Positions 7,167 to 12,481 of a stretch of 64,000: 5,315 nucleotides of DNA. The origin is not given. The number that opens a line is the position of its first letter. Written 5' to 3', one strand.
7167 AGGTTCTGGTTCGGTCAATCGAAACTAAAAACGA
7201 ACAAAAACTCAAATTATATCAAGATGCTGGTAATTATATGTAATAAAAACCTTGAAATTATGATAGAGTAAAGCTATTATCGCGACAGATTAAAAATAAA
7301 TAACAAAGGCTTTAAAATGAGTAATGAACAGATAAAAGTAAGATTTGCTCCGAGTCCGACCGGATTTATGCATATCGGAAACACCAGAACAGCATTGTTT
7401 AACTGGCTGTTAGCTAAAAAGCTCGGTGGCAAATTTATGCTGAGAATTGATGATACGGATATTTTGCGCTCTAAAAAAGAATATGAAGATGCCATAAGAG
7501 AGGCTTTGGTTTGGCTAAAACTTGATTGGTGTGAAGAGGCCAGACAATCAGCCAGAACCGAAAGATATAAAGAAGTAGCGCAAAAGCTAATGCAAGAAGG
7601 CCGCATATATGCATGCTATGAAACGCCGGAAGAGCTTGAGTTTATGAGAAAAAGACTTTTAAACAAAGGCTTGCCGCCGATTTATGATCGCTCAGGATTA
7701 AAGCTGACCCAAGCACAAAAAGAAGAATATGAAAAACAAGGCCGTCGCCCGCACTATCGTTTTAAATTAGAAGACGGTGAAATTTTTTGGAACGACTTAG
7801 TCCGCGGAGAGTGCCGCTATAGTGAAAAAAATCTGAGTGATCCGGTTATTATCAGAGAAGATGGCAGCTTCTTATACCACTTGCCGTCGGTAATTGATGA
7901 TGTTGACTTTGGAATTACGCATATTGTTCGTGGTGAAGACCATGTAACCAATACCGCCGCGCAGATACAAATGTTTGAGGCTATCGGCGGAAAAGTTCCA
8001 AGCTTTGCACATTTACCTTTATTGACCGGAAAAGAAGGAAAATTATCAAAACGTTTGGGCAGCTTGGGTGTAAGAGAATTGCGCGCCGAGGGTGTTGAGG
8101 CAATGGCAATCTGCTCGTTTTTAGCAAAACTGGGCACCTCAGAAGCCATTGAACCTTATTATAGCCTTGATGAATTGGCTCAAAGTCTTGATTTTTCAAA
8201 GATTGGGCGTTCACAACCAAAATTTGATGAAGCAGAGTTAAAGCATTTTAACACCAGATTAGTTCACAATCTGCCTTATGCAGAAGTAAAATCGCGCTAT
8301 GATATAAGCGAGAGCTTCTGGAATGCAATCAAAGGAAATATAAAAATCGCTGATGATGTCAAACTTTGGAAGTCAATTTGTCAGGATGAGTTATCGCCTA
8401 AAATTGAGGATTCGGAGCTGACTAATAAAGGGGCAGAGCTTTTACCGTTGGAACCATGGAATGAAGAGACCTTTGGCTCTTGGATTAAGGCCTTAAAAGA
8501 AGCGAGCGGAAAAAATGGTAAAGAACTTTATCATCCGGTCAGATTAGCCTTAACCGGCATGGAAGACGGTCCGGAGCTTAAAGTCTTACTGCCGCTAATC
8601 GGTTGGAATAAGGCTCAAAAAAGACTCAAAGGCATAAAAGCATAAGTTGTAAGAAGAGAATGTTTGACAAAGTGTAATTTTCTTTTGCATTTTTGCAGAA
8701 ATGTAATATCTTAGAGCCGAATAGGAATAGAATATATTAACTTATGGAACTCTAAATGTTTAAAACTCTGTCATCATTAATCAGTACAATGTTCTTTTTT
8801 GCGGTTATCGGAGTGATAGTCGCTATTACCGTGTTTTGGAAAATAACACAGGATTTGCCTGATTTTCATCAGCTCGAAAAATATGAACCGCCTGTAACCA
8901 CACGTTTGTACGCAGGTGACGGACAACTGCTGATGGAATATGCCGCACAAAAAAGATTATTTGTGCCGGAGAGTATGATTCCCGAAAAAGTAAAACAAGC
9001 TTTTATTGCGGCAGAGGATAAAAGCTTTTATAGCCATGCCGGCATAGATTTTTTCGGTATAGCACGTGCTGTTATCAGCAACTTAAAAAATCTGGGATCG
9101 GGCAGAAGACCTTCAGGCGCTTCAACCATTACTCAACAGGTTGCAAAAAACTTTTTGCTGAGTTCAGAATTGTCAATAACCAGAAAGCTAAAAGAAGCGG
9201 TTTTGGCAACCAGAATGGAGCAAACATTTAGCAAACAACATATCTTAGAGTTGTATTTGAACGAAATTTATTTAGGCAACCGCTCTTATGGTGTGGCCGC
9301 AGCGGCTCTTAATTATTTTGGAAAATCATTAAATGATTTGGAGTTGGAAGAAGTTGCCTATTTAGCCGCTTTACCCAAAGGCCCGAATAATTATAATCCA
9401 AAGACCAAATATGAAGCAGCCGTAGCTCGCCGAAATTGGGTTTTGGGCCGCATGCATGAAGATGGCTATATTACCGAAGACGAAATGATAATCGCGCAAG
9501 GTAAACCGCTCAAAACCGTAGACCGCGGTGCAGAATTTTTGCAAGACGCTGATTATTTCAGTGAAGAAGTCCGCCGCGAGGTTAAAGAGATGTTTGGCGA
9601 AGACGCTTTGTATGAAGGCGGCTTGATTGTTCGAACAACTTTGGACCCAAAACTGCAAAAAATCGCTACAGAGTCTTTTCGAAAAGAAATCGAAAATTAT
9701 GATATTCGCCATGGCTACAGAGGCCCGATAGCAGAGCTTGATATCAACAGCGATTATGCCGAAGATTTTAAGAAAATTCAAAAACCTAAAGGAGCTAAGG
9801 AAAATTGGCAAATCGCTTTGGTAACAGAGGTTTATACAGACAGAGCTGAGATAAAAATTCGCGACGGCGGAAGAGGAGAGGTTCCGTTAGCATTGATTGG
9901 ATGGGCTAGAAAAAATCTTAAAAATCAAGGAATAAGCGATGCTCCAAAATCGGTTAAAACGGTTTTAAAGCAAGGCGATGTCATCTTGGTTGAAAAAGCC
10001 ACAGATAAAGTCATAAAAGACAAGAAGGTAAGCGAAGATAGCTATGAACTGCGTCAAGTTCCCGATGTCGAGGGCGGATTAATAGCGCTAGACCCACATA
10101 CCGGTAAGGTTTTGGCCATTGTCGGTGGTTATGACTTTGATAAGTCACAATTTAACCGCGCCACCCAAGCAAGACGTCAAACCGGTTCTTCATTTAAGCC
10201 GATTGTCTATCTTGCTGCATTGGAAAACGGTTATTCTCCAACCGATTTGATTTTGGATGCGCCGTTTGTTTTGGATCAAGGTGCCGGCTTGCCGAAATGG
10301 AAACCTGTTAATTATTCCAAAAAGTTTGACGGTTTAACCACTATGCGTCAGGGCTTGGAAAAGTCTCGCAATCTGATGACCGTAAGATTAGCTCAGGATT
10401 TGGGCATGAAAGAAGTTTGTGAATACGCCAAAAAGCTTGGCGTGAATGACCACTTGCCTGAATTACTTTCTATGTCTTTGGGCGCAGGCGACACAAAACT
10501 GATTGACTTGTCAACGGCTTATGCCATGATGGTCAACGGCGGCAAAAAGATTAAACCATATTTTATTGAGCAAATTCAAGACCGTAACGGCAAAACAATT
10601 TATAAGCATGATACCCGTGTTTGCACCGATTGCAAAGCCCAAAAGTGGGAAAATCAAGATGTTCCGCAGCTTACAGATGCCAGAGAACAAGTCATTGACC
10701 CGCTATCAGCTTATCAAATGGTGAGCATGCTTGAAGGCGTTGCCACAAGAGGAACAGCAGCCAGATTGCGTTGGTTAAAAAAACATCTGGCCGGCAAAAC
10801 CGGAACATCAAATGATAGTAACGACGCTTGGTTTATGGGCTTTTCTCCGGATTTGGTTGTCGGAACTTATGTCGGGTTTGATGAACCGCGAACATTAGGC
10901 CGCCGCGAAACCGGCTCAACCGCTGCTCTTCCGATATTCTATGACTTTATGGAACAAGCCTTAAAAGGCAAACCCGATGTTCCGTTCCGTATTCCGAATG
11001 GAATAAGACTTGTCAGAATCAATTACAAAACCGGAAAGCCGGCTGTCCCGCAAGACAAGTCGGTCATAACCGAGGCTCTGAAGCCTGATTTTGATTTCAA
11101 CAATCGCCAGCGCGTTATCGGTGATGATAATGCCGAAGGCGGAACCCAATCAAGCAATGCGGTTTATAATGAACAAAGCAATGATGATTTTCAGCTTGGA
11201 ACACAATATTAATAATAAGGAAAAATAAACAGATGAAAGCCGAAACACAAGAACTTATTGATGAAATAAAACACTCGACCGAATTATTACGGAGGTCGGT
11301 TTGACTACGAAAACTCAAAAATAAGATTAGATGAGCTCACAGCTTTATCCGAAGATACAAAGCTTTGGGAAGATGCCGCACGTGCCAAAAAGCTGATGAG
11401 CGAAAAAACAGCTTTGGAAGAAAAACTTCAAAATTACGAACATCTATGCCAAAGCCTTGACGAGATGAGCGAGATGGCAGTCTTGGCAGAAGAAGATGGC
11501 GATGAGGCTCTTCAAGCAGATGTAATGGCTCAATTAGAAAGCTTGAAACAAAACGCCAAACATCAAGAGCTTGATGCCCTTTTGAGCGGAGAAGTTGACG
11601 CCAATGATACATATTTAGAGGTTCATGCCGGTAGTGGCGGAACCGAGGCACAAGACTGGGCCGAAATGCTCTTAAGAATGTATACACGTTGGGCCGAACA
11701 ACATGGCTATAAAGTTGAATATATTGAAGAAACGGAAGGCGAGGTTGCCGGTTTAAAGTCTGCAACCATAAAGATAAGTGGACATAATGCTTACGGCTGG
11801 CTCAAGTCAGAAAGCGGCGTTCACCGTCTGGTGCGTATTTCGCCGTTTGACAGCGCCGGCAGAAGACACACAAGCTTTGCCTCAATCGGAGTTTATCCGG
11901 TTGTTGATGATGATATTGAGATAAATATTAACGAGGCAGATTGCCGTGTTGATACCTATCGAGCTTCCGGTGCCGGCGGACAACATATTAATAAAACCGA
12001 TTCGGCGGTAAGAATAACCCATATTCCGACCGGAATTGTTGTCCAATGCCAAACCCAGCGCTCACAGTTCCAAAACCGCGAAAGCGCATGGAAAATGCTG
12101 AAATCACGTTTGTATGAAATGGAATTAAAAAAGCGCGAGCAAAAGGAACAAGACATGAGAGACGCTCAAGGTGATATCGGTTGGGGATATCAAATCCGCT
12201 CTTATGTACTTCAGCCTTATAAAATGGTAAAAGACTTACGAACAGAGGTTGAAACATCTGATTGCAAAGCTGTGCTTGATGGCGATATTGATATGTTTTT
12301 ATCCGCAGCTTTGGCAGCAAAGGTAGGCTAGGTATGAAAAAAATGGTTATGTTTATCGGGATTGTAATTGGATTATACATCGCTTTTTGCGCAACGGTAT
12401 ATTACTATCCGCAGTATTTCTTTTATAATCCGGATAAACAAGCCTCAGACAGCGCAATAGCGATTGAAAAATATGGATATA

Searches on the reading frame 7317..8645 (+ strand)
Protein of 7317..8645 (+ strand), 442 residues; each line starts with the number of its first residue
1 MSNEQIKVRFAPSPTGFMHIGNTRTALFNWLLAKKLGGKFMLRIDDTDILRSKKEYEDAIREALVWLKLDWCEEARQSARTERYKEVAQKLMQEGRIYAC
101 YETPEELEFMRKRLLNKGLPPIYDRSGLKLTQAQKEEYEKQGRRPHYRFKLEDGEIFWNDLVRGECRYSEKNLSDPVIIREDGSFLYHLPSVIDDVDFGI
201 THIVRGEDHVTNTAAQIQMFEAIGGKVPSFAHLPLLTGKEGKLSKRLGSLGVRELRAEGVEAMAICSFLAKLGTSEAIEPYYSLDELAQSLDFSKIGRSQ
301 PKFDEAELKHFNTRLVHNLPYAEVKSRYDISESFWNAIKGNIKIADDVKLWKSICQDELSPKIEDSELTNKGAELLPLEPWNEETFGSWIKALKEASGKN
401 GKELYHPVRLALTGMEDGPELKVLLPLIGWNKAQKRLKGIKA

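Call 80: search_protein_families(library=pfam, proteins=[window:7317-8645:+], max_evalue=1e-8)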
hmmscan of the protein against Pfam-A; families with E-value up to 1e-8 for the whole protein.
window:7317-8645:+ (442 aa): 2 families
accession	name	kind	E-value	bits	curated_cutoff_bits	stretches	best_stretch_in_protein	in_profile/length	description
PF00749.27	tRNA-synt_1c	-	6.6e-74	249.1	23.4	1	5-309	1-313/314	tRNA synthetases class I (E and Q), catalytic domain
PF19269.4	Anticodon_2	-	3.2e-09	37.8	23.6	1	375-438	75-138/141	Anticodon binding domain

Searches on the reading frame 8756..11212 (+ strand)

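Call 8: search_protein_families(library=ncbifam, proteins=[window:8756-11212:+], max_evalue=0.00001)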
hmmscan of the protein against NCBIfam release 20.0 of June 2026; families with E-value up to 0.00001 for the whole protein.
window:8756-11212:+ (818 aa): 15 families
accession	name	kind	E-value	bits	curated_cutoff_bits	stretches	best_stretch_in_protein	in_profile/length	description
TIGR02074.1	PBP_1a_fam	subfamily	3.5e-186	620.1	508.75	1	66-737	1-534/535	PBP1A family penicillin-binding protein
NF008643.0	PRK11636.1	equivalog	2.2e-159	532.4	1263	2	17-627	12-616/850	peptidoglycan glycosyltransferase/peptidoglycan DD-transpeptidase MrcA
NF051885.1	tranpepglycosPbpC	equivalog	9.6e-147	490.2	900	2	438-747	324-605/632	multimodular transpeptidase-transglycosylase PbpC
TIGR02071.1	PBP_1b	equivalog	1.4e-118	397.1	717.75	2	59-314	139-394/729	penicillin-binding protein 1B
TIGR02073.1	PBP_1c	equivalog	2.4e-101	340.5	494.2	2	46-313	9-265/728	penicillin-binding protein 1C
NF007061.0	PRK09506.1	equivalog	8.1e-95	318.3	1120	2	61-313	205-457/825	bifunctional glycosyl transferase/transpeptidase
NF011423.0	PRK14850.1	equivalog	9.2e-88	295.4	1275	2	62-315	152-405/764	penicillin-binding protein 1b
NF038276.1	strep_PBP2A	exception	8e-81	272.3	1100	3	48-248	77-270/716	penicillin-binding protein PBP2A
NF038272.1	strep_PBP1A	exception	1.1e-72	245.4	1075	2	3-304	6-308/658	penicillin-binding protein PBP1A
NF038274.1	strep_PBP1B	exception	5.3e-55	187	1225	2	436-716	375-643/745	penicillin-binding protein PBP1B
NF008414.0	PRK11240.1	equivalog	4.1e-46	157.4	1121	2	53-257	47-250/774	peptidoglycan glycosyltransferase PbpC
TIGR02070.1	mono_pep_trsgly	equivalog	1.9e-39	135.5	182.65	1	67-234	55-219/224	monofunctional biosynthetic peptidoglycan transglycosylase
NF010008.0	PRK13481.1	equivalog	1.3e-37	129.5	270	1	64-242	77-258/269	glycosyltransferase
TIGR03423.1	pbp2_mrdA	equivalog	5.7e-23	81.3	455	2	460-564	270-391/593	penicillin-binding protein 2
TIGR02214.1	spoVD_pbp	equivalog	5.6e-10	38.2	688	0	570-735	397-554/636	stage V sporulation protein D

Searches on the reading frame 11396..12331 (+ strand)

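Call 8: search_protein_families(library=ncbifam, proteins=[window:11396-12331:+], max_evalue=0.00001)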
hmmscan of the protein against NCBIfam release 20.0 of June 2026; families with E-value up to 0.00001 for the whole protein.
window:11396-12331:+ (311 aa): 5 families
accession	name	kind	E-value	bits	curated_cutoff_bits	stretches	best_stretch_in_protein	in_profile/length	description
TIGR00020.2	prfB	exception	2.4e-146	487.3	370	1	1-306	47-352/353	peptide chain release factor 2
NF001859.2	PRK00591.1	equivalog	1.2e-81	274.5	400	1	3-307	33-340/347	peptide chain release factor 1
TIGR00019.1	prfA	equivalog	2.6e-79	266.7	423.25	1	3-307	42-348/361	peptide chain release factor 1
TIGR03072.1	release_prfH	equivalog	1e-38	132.9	166.65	1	73-268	2-193/200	peptide chain release factor H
NF006718.0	PRK09256.1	equivalog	3.6e-12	46.2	100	1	175-208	9-42/140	alternative ribosome rescue aminoacyl-tRNA hydrolase ArfB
